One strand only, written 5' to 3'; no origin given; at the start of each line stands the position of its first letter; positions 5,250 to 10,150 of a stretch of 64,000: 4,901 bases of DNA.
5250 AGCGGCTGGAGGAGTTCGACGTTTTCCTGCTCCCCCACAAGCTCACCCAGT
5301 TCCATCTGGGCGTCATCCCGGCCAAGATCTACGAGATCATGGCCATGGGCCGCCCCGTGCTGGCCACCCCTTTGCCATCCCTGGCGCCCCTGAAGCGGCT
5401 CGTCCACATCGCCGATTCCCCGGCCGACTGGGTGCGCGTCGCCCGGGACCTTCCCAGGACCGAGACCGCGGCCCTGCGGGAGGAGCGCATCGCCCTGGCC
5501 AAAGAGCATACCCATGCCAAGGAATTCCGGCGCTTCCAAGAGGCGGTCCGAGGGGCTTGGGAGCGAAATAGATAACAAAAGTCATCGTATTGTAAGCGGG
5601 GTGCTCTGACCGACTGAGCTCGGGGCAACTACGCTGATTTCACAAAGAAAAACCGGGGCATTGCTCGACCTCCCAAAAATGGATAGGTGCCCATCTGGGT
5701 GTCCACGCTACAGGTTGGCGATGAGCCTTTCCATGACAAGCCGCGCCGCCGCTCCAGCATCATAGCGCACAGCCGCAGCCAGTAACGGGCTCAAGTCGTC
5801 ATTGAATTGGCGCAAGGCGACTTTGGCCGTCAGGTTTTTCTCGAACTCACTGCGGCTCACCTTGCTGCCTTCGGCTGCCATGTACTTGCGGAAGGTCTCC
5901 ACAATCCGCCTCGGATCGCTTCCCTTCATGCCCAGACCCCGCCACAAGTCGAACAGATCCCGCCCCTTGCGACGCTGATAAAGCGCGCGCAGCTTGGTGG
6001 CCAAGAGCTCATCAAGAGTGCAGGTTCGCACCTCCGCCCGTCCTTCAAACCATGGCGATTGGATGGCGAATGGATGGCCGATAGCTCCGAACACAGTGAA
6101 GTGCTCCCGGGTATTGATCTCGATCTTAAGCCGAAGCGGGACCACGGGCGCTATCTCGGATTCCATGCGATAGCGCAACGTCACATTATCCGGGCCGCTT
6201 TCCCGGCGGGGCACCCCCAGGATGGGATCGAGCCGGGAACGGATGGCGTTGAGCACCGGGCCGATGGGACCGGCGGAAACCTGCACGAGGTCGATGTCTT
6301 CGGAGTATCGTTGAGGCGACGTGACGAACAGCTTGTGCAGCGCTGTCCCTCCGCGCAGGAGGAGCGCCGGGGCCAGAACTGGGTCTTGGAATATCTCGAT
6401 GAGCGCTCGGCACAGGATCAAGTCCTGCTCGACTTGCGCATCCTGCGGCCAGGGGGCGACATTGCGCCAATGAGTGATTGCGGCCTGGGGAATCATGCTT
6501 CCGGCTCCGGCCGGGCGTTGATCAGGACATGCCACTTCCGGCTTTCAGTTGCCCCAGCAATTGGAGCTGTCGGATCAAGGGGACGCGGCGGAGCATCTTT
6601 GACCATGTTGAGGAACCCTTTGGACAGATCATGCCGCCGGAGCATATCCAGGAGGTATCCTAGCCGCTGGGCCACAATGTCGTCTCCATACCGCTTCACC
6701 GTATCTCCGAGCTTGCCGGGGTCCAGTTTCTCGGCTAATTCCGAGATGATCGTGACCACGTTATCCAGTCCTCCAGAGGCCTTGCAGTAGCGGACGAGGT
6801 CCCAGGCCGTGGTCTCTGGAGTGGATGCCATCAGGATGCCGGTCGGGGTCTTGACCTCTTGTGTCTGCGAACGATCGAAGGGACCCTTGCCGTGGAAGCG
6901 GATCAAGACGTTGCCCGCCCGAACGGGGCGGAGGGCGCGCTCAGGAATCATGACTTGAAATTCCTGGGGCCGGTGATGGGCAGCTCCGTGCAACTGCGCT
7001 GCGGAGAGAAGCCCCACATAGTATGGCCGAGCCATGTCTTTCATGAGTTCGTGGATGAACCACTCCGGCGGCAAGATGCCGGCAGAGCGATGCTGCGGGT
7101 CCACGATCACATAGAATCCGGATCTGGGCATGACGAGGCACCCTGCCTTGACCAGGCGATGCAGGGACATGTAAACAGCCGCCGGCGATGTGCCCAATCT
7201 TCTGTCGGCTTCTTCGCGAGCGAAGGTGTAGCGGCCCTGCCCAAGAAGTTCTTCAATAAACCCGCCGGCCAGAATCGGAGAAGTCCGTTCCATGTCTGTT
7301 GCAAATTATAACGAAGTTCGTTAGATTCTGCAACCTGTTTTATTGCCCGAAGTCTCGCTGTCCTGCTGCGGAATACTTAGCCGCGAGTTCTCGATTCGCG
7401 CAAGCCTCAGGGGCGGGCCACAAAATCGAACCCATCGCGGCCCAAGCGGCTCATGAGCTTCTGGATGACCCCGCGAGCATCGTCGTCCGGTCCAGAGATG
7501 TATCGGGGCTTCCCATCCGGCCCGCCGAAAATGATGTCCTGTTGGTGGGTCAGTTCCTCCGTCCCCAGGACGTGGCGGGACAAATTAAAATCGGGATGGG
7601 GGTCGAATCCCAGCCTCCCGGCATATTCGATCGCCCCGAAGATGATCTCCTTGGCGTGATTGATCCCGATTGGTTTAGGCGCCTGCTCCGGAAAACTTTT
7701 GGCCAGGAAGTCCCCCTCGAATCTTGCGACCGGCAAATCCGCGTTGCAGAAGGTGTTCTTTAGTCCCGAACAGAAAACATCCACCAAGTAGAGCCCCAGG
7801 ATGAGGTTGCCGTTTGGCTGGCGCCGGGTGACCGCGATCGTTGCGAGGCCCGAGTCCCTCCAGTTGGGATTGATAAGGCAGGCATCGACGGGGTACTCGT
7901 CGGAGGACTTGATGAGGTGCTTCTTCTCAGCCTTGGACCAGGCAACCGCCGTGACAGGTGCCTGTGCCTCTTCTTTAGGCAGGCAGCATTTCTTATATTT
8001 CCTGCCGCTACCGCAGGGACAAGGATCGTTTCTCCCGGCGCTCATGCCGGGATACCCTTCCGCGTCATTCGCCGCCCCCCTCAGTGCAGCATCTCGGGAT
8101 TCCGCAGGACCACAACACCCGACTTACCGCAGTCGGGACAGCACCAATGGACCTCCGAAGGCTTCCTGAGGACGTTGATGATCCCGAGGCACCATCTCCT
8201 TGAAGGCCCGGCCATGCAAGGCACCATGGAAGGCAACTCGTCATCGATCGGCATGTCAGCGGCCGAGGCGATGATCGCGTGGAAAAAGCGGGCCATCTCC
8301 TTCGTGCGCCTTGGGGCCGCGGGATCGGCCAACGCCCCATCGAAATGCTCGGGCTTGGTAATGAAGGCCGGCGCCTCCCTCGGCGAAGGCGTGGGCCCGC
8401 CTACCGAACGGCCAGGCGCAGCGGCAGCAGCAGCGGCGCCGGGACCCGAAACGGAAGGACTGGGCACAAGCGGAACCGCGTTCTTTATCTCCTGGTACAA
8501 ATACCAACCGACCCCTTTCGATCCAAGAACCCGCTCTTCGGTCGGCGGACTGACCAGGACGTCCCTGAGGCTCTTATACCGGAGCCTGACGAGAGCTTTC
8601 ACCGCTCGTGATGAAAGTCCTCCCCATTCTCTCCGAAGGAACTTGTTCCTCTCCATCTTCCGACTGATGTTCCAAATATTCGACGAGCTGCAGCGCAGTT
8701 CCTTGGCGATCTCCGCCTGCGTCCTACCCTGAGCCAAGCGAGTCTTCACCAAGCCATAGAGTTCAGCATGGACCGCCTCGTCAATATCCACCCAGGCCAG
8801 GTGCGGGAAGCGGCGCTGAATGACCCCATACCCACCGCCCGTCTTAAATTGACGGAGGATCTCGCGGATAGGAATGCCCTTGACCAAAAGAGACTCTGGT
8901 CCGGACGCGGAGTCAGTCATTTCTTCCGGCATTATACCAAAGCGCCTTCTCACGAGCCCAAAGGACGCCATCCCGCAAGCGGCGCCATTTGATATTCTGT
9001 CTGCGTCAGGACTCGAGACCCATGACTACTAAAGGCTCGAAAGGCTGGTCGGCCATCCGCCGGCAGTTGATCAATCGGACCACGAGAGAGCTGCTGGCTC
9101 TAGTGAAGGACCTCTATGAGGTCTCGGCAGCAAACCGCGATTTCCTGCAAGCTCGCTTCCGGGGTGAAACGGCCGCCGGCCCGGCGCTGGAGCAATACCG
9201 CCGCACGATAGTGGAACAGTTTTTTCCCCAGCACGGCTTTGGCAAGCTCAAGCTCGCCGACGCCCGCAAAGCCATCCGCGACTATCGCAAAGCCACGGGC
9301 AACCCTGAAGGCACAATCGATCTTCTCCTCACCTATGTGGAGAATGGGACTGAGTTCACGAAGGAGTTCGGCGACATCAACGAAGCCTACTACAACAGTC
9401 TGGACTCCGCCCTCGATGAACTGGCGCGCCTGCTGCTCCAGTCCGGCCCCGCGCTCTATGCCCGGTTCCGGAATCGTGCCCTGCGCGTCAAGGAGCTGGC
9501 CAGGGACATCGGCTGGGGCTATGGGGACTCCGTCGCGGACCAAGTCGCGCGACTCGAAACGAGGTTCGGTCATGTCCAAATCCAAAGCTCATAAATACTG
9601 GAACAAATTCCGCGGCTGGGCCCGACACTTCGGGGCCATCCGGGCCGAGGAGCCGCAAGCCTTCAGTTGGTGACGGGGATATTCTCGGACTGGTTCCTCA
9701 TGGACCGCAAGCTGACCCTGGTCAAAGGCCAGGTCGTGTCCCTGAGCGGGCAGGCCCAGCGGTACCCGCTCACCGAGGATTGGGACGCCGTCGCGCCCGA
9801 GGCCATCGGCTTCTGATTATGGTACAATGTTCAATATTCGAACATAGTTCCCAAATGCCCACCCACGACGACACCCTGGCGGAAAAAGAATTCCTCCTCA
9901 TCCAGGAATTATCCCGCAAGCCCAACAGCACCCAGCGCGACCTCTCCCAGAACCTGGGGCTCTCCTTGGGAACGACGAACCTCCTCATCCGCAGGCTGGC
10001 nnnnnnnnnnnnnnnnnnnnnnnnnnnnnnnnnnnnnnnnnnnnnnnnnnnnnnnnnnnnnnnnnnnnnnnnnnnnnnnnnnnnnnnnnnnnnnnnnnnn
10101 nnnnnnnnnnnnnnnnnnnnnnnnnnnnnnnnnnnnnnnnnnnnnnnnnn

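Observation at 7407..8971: Uncharacterised two-gene module (HTH/zinc-ribbon protein plus SEC-C-motif protein) co-oriented directly upstream of AbiE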

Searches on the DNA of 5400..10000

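Call 102: search_rna_families(source=window, start=5400, end=10000, threshold=evalue, max_evalue=1)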
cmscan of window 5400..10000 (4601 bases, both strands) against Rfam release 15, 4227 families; matches with E-value up to 1: 0.
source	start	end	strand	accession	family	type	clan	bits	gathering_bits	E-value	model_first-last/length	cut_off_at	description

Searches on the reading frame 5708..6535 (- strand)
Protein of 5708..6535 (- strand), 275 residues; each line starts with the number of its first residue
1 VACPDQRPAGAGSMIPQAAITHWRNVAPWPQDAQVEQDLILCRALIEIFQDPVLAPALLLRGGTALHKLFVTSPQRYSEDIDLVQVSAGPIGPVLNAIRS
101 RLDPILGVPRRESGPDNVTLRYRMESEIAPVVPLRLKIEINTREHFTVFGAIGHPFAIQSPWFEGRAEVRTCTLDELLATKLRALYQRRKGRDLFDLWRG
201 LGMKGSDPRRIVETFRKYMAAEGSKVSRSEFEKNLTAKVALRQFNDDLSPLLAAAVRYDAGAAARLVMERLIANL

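Call 3: search_protein_families(library=pfam, proteins=[window:5708-6535:-], max_evalue=1)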
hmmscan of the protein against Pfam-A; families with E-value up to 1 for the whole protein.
window:5708-6535:- (275 aa): 1 family
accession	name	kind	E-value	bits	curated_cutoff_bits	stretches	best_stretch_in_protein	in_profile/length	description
PF08843.17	AbiEii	-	1.1e-33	117.7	22.5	1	44-254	2-226/238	Nucleotidyl transferase AbiEii toxin, Type IV TA system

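Call 4: search_protein_families(library=ncbifam, proteins=[window:5708-6535:-], max_evalue=1)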
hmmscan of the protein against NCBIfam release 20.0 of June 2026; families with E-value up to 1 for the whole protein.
window:5708-6535:- (275 aa): 0 families

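Call 5: search_protein_families(library=padloc, proteins=[window:5708-6535:-], max_evalue=1)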
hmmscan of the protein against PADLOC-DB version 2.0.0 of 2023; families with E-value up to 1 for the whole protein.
window:5708-6535:- (275 aa): 27 families (the best 25 are shown)
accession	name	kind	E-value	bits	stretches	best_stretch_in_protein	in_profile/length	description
PDLC02294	AbiEii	-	4.1e-103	342.7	1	14-275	1-260/260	AbiEii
PDLC02304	AbiEii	-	7.3e-23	79.8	1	14-256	1-242/260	AbiEii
PDLC02305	AbiEii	-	1.4e-21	75.1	2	135-267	127-252/306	AbiEii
PDLC02290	AbiEii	-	5.9e-13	47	1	40-222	11-180/290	AbiEii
PDLC02303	AbiEii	-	2.4e-12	44.8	1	32-237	17-216/249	AbiEii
PDLC02323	AbiEii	-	1.1e-11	42.8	2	171-259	154-237/248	AbiEii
PDLC02307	AbiEii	-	2.7e-11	41.7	1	52-197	22-141/219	AbiEii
PDLC02317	AbiEii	-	1.7e-09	35.1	2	34-84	20-69/396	AbiEii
PDLC02292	AbiEii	-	3e-09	35.1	1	32-145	25-133/283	AbiEii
PDLC02289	AbiEii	-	1.9e-08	32.2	1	32-84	29-78/309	AbiEii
PDLC02318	AbiEii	-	4.3e-08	30.9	1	38-197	23-180/280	AbiEii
PDLC02330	AbiEii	-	2.2e-07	28.9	1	54-197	23-155/219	AbiEii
PDLC02313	AbiEii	-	2.3e-07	28.6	2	166-252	154-235/254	AbiEii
PDLC02293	AbiEii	-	1e-06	26.4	2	166-239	154-230/270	AbiEii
PDLC02328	AbiEii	-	1.6e-06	26.2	1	44-197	3-138/203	AbiEii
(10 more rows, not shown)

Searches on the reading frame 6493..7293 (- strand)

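Call 3: search_protein_families(library=pfam, proteins=[window:6493-7293:-], max_evalue=1)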
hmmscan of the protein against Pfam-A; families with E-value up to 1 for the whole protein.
window:6493-7293:- (266 aa): 4 families
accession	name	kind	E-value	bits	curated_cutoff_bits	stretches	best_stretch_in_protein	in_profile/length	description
PF09407.15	AbiEi_1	-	2.6e-35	122.1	22.2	1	73-216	1-141/142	AbiEi antitoxin C-terminal domain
PF13338.12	AbiEi_4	-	2.9e-06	27.7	25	1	13-64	3-49/49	Transcriptional regulator, AbiEi antitoxin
PF20064.4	DUF6463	-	0.012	15.9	26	1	34-64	76-106/119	Family of unknown function (DUF6463)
PF07848.18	PaaX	-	0.19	12.4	24.8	1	33-61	33-64/70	PaaX-like protein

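Call 4: search_protein_families(library=ncbifam, proteins=[window:6493-7293:-], max_evalue=1)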
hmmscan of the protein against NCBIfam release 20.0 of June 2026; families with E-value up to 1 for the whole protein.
window:6493-7293:- (266 aa): 1 family
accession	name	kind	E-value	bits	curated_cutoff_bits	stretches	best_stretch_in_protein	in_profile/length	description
NF047376.1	TAA_AbiEi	equivalog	0.19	11.5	150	1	15-73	12-71/172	type IV toxin-antitoxin system AbiEi family antitoxin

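Call 5: search_protein_families(library=padloc, proteins=[window:6493-7293:-], max_evalue=1)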
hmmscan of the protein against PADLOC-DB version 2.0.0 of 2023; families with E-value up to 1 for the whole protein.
window:6493-7293:- (266 aa): 22 families
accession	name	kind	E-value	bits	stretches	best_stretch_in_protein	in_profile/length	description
PDLC02266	AbiEi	-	1.1e-84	281.9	1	12-264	6-256/258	AbiEi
PDLC02282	AbiEi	-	7.2e-81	269.3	1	12-265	6-259/260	AbiEi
PDLC02252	AbiEi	-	1.4e-61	206.4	1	12-263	6-256/259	AbiEi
PDLC02267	AbiEi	-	2e-22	77.8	1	12-263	9-245/252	AbiEi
PDLC02276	AbiEi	-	4.1e-12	44.2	1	38-220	31-210/270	AbiEi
PDLC02269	AbiEi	-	1.7e-09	35.4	1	23-233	12-210/251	AbiEi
PDLC02287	AbiEi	-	2e-08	32.1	1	24-233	13-210/253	AbiEi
PDLC02270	AbiEi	-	1.5e-07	28.7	1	24-241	13-234/265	AbiEi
PDLC02286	AbiEi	-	1.1e-06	26.3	1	43-197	33-189/207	AbiEi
PDLC02271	AbiEi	-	3.4e-06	24.4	1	24-221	24-222/263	AbiEi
PDLC02268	AbiEi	-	4.4e-06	24.4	1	43-198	28-185/204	AbiEi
PDLC02242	AbiEi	-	5.1e-06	24.3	1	96-203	89-195/207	AbiEi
PDLC02265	AbiEi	-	8.1e-05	20.4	1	43-185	31-165/198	AbiEi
PDLC02237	AbiEi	-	0.00033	18.3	1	162-245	187-271/285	AbiEi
PDLC02225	AbiEi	-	0.0006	17.6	1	42-134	33-111/198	AbiEi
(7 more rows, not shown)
